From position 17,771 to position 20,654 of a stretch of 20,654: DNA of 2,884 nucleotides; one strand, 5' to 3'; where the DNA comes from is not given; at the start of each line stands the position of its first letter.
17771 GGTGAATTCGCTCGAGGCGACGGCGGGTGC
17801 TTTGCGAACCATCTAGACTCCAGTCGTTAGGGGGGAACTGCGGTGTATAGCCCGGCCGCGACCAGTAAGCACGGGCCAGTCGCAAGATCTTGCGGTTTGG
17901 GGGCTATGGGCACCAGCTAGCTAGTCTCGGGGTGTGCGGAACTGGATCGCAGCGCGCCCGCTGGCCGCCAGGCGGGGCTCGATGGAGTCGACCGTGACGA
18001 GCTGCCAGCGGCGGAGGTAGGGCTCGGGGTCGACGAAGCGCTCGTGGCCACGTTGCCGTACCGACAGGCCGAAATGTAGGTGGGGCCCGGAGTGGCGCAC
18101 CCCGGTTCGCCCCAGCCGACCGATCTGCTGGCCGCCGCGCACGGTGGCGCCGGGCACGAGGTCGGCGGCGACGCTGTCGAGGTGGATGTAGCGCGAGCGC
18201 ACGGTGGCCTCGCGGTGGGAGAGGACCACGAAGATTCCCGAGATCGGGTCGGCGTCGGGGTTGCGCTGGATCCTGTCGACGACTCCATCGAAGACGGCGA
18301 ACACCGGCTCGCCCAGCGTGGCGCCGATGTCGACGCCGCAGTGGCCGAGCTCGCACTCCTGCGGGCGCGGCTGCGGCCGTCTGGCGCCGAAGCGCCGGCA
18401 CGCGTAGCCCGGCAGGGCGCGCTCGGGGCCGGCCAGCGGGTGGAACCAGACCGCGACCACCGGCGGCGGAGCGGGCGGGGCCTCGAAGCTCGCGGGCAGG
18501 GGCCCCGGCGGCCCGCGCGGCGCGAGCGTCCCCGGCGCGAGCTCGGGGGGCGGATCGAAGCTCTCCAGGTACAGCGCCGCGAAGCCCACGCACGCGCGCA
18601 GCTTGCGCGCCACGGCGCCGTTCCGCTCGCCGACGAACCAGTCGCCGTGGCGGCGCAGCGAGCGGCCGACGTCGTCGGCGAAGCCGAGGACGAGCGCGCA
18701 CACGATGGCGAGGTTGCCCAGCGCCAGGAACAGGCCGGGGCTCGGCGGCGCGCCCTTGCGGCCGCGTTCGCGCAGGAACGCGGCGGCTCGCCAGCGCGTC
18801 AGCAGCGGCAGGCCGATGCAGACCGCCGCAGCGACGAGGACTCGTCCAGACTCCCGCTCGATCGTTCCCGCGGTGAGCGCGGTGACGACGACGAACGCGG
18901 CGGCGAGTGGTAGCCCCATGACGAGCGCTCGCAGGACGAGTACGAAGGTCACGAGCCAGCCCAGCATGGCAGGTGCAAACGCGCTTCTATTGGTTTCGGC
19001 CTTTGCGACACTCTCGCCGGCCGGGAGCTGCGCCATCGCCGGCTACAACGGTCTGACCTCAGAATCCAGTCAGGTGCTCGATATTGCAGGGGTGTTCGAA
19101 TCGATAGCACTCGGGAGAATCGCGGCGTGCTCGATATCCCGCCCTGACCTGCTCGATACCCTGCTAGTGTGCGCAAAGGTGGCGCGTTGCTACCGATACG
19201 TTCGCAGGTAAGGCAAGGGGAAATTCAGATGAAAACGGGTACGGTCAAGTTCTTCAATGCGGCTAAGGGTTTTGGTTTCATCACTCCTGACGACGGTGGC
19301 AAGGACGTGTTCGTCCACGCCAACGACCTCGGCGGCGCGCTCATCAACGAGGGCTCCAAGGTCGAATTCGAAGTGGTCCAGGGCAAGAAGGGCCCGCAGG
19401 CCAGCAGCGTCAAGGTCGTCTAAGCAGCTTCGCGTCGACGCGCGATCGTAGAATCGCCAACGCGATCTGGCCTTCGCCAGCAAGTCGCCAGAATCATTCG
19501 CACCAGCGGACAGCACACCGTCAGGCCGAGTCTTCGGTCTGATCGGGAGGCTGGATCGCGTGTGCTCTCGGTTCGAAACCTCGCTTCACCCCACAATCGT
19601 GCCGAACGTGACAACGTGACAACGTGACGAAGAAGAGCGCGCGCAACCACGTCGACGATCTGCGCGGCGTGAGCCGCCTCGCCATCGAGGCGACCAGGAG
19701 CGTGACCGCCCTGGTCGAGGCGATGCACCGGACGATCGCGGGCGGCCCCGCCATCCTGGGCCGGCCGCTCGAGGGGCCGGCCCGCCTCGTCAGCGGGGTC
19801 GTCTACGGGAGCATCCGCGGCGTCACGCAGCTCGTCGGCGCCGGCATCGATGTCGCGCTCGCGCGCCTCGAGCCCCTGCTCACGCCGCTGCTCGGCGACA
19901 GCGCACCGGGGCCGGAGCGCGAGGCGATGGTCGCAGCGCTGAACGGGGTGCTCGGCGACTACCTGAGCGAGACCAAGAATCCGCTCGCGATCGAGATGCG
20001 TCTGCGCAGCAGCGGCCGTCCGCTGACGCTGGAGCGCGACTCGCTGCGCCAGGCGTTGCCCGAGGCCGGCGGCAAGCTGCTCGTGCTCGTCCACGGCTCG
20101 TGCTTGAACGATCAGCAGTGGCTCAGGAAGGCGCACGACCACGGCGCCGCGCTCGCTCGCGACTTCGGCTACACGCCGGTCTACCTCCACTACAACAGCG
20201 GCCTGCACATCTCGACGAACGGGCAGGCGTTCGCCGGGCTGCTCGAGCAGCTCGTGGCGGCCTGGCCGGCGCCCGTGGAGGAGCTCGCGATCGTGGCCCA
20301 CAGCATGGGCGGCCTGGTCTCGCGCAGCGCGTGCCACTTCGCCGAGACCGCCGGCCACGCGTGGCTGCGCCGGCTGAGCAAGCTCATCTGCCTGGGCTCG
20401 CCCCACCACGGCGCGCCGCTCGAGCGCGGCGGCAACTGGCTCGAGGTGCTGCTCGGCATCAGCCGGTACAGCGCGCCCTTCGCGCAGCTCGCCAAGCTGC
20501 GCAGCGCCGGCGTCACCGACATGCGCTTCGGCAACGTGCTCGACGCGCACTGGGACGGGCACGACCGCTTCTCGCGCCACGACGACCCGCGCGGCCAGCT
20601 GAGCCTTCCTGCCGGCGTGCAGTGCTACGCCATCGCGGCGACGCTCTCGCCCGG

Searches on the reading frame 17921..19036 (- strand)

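Call 18: search_protein_families(library=pfam, proteins=[window:17921-19036:-], max_evalue=0.001)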
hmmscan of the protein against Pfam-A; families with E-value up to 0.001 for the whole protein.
window:17921-19036:- (371 aa): 1 family
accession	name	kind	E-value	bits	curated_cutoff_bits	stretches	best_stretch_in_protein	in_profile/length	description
PF01551.29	Peptidase_M23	-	2.2e-18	66.7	28.7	1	232-327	3-90/96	Peptidase family M23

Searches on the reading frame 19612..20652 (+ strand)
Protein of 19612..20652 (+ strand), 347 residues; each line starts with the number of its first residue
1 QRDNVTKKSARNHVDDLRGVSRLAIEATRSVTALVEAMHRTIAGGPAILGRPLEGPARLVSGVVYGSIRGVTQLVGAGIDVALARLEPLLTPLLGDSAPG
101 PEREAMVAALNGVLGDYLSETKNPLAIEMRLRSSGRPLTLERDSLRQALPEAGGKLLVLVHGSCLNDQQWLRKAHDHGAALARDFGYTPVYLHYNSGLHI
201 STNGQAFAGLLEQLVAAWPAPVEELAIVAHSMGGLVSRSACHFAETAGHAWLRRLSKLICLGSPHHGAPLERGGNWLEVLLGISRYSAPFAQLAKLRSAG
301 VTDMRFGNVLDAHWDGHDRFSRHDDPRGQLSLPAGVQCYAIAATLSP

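Call 78: search_protein_families(library=pfam, proteins=[window:19612-20652:+], max_evalue=0.01)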
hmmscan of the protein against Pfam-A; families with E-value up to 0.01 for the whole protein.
window:19612-20652:+ (347 aa): 3 families
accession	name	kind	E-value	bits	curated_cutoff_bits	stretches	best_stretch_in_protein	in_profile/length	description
PF07819.20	PGAP1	-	3e-09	37.4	24.3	1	219-286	87-150/233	PGAP1-like alpha/beta domain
PF24096.1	DUF7379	-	7.3e-07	29.8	33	1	208-279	55-126/191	Domain of unknown function (DUF7379)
PF05057.20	DUF676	-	0.00072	19.6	20.3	1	204-268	59-128/217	Putative serine esterase (DUF676)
